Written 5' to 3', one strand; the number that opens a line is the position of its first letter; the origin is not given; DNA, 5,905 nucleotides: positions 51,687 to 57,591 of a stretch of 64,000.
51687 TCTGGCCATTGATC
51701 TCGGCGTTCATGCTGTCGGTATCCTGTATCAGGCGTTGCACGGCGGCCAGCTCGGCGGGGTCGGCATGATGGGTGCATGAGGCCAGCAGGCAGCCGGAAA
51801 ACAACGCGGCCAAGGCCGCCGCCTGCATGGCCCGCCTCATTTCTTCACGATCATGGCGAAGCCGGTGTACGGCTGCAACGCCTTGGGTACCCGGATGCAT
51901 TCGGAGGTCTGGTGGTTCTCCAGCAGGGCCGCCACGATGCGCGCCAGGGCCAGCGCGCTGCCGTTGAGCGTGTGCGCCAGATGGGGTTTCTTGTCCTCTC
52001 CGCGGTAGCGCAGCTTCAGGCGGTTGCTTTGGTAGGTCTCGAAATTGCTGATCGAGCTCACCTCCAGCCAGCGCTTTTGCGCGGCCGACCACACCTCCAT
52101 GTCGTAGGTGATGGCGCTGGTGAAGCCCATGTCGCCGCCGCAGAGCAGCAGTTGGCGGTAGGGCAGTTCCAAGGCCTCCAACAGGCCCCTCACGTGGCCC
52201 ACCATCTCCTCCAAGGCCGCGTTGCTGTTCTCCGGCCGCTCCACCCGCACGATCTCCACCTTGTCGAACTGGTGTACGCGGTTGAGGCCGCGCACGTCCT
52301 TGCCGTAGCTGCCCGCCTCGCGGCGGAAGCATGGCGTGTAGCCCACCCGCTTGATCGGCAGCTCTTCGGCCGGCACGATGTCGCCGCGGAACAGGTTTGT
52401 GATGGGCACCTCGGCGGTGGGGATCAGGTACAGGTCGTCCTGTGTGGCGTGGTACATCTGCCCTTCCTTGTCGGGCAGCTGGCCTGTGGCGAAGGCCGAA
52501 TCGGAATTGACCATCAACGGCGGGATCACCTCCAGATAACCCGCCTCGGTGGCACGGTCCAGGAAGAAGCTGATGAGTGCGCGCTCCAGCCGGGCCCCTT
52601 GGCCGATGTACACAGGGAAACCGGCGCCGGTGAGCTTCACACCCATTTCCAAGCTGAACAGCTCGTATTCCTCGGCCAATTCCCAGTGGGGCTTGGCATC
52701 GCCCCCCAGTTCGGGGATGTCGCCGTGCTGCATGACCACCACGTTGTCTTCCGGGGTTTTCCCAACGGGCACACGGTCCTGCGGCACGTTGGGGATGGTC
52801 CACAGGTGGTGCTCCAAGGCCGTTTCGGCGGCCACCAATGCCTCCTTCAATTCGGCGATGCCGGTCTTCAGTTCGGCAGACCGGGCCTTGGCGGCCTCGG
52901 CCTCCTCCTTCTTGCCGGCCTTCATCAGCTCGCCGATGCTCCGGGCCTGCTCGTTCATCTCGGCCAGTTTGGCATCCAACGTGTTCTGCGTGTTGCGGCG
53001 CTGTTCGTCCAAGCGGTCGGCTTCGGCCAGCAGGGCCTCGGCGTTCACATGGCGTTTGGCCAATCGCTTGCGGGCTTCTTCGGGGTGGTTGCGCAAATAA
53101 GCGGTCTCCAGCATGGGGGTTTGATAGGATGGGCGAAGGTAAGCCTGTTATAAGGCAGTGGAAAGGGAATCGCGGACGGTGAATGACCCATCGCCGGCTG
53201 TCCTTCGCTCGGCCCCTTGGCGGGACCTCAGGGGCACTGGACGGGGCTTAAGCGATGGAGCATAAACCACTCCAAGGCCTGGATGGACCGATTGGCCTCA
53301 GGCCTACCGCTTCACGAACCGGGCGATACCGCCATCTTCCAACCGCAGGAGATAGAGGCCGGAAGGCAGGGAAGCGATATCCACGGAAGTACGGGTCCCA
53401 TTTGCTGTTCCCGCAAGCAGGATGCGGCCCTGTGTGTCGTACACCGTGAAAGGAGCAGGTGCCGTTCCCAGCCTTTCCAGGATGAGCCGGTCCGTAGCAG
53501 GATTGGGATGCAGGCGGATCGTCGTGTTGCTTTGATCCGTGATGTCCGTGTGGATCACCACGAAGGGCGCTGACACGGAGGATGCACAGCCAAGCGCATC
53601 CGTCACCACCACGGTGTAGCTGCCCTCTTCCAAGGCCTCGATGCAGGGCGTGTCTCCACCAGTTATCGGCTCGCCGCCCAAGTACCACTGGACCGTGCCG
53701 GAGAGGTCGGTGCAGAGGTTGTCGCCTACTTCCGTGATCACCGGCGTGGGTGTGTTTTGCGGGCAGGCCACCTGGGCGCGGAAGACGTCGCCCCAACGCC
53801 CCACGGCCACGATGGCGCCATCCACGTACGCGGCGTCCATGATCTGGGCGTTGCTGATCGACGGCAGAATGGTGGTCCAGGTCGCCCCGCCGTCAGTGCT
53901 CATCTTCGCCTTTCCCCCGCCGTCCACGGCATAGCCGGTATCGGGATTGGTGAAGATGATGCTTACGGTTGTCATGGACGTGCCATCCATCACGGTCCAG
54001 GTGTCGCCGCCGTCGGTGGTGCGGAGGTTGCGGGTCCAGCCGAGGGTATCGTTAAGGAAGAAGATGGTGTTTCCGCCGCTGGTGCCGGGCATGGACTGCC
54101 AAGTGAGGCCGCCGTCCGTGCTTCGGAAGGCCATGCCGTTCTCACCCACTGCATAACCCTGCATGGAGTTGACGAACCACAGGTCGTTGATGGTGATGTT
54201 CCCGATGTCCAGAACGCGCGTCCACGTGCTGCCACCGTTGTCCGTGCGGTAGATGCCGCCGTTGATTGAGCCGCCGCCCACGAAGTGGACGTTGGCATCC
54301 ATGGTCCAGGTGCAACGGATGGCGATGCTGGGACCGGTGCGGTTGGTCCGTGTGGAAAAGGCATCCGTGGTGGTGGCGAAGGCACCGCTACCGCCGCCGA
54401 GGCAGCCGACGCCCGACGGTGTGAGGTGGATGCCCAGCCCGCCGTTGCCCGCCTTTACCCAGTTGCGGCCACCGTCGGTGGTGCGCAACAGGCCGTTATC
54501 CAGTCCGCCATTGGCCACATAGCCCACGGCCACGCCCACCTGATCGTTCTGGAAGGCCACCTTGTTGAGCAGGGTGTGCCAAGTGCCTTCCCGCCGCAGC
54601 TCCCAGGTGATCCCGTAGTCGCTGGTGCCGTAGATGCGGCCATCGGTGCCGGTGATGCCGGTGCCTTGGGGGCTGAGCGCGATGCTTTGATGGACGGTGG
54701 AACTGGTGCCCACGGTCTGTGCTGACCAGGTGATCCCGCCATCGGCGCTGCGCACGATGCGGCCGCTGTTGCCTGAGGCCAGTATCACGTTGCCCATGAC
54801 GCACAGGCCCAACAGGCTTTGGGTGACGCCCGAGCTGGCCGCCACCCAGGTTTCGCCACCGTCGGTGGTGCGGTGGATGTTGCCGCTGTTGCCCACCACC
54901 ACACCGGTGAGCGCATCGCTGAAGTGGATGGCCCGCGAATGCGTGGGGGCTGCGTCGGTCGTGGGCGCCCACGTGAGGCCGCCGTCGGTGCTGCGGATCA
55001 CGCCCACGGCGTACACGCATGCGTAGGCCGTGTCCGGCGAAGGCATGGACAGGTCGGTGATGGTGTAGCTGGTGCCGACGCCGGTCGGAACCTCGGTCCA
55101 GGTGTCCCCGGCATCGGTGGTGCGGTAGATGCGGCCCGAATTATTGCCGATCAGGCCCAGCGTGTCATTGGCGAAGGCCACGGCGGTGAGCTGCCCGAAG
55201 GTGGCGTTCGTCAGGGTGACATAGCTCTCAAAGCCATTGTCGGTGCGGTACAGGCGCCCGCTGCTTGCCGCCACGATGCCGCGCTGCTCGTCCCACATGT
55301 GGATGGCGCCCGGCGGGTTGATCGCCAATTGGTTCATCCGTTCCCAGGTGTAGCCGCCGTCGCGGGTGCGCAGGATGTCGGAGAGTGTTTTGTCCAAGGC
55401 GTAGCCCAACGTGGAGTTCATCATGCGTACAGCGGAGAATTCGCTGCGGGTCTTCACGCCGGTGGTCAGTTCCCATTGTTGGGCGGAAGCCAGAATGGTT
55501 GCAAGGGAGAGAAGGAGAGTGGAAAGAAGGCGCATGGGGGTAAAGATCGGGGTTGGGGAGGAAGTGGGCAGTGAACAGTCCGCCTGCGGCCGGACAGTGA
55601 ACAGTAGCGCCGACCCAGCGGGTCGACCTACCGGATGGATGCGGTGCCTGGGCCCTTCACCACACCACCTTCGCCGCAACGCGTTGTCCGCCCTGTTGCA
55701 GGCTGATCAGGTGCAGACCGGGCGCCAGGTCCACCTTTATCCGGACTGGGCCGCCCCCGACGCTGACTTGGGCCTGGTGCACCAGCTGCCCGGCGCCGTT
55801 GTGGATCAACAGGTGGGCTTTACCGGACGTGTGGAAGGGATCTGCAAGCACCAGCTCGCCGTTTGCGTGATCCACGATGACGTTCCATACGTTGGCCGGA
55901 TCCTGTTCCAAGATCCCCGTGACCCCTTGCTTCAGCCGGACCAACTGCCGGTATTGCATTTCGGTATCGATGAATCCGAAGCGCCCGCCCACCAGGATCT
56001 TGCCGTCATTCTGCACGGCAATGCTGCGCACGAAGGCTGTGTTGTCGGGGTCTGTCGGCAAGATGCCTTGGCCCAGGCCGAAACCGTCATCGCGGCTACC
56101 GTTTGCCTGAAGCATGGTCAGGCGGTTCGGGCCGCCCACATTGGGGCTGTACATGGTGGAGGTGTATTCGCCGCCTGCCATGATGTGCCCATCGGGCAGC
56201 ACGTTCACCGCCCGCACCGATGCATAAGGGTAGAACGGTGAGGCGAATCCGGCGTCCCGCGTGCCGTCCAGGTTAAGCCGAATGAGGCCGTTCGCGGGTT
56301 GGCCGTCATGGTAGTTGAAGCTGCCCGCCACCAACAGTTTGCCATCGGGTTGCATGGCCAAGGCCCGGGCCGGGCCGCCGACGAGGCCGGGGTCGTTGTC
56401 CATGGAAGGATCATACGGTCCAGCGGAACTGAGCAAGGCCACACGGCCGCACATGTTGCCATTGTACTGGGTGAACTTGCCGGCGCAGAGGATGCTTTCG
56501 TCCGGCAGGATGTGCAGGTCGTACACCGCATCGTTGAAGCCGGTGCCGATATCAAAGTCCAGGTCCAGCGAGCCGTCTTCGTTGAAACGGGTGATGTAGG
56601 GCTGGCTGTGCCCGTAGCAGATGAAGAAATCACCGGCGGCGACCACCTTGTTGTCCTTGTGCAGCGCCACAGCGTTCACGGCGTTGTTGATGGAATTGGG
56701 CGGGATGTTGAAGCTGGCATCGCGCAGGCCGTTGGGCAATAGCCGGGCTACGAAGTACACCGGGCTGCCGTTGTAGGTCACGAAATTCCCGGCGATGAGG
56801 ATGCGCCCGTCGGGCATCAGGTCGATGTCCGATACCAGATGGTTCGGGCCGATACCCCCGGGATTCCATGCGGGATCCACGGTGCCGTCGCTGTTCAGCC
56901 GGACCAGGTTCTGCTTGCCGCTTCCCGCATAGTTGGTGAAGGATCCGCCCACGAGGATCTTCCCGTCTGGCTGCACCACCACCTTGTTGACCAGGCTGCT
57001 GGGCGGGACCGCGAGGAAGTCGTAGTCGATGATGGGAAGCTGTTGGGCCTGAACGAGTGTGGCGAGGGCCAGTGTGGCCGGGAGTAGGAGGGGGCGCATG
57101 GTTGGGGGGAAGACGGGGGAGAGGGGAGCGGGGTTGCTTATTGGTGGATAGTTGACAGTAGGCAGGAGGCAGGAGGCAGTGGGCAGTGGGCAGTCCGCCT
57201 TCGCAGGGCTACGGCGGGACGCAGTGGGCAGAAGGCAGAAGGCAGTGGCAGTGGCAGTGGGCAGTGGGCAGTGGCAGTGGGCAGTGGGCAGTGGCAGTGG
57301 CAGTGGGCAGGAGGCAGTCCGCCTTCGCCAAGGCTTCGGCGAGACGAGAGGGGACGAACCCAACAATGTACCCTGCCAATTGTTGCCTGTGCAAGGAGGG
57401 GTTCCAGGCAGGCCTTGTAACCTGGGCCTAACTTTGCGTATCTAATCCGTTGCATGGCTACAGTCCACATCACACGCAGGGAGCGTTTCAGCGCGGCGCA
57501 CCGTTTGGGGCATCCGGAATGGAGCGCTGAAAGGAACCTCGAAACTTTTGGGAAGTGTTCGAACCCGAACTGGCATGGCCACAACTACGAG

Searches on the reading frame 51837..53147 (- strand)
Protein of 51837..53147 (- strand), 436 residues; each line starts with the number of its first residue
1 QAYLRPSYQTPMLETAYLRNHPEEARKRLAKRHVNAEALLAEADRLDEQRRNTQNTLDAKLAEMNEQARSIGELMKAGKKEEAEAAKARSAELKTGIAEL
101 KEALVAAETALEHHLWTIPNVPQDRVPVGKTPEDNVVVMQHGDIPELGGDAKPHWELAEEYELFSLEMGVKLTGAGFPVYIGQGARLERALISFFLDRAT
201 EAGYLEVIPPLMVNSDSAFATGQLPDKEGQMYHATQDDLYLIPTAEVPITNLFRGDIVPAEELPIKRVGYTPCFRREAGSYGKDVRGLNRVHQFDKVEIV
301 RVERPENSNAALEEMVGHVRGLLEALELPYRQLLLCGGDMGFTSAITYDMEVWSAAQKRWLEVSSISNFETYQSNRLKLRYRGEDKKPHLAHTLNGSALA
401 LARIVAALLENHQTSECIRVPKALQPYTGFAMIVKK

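Call 53: search_protein_families(library=pfam, proteins=[window:51837-53147:-], max_evalue=0.0001)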
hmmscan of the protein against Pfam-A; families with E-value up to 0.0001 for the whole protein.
window:51837-53147:- (436 aa): 2 families
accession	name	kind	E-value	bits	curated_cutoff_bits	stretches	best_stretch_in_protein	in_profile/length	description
PF00587.30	tRNA-synt_2b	-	3.6e-34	118.8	29.3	1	236-412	8-179/179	tRNA synthetase class II core domain (G, H, P, S and T)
PF02403.27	Seryl_tRNA_N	-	2.4e-21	76.5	28.2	1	12-122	1-108/108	Seryl-tRNA synthetase N-terminal domain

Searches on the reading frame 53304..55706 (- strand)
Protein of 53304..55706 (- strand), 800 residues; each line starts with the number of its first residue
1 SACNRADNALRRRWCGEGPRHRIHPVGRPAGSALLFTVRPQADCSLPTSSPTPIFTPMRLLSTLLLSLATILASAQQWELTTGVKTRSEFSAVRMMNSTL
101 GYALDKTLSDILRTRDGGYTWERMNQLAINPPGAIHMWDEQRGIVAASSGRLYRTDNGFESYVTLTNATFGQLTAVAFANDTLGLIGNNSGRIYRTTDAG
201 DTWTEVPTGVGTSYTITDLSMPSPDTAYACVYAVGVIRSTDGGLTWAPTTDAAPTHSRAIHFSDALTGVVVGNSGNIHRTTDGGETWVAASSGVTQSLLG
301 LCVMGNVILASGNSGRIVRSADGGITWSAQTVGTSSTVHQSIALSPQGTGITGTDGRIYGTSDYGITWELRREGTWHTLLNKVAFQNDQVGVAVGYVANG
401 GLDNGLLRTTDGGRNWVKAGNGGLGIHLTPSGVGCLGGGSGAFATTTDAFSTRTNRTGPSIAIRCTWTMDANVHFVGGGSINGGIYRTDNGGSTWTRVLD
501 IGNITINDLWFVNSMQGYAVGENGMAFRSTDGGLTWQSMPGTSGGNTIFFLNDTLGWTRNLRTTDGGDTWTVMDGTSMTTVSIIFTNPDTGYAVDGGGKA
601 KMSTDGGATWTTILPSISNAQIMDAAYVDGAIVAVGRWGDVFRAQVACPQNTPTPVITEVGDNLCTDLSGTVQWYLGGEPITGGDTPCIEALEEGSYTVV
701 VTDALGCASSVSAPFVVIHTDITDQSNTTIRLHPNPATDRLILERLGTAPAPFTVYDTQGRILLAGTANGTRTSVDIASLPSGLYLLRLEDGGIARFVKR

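Call 53: search_protein_families(library=pfam, proteins=[window:53304-55706:-], max_evalue=0.0001)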
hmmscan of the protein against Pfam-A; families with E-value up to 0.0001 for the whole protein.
window:53304-55706:- (800 aa): 5 families
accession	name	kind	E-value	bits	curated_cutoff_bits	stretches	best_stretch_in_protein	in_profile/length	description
PF15902.12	Sortilin-Vps10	-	2e-21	76.7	33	0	316-418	2-111/446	Sortilin, neurotensin receptor 3,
PF02012.26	BNR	-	8.3e-20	67.9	27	0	527-537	1-11/12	BNR/Asp-box repeat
PF14870.12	PSII_BNR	-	9.5e-19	68.2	27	2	259-527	22-300/303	Photosynthesis system II assembly factor YCF48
PF19755.4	DUF6242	-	2.2e-08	34.7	29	0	245-327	129-217/217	Domain of unknown function (DUF6242)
PF18962.6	Por_Secre_tail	-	5.7e-08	33.4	27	1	733-793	2-66/75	Secretion system C-terminal sorting domain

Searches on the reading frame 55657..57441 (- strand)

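Call 53: search_protein_families(library=pfam, proteins=[window:55657-57441:-], max_evalue=0.0001)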
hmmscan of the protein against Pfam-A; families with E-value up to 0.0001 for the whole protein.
window:55657-57441:- (594 aa): 3 families
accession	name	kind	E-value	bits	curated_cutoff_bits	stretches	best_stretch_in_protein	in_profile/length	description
PF17164.10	DUF5122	-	1.3e-60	201.8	27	4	157-190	1-34/36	Domain of unknown function (DUF5122) beta-propeller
PF00400.38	WD40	-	3.3e-09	37.3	27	0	359-375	15-31/39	WD domain, G-beta repeat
PF12768.13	Rax2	-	2.1e-05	24.5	28.8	0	150-231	25-103/254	Rax2 C-terminal beta propeller domain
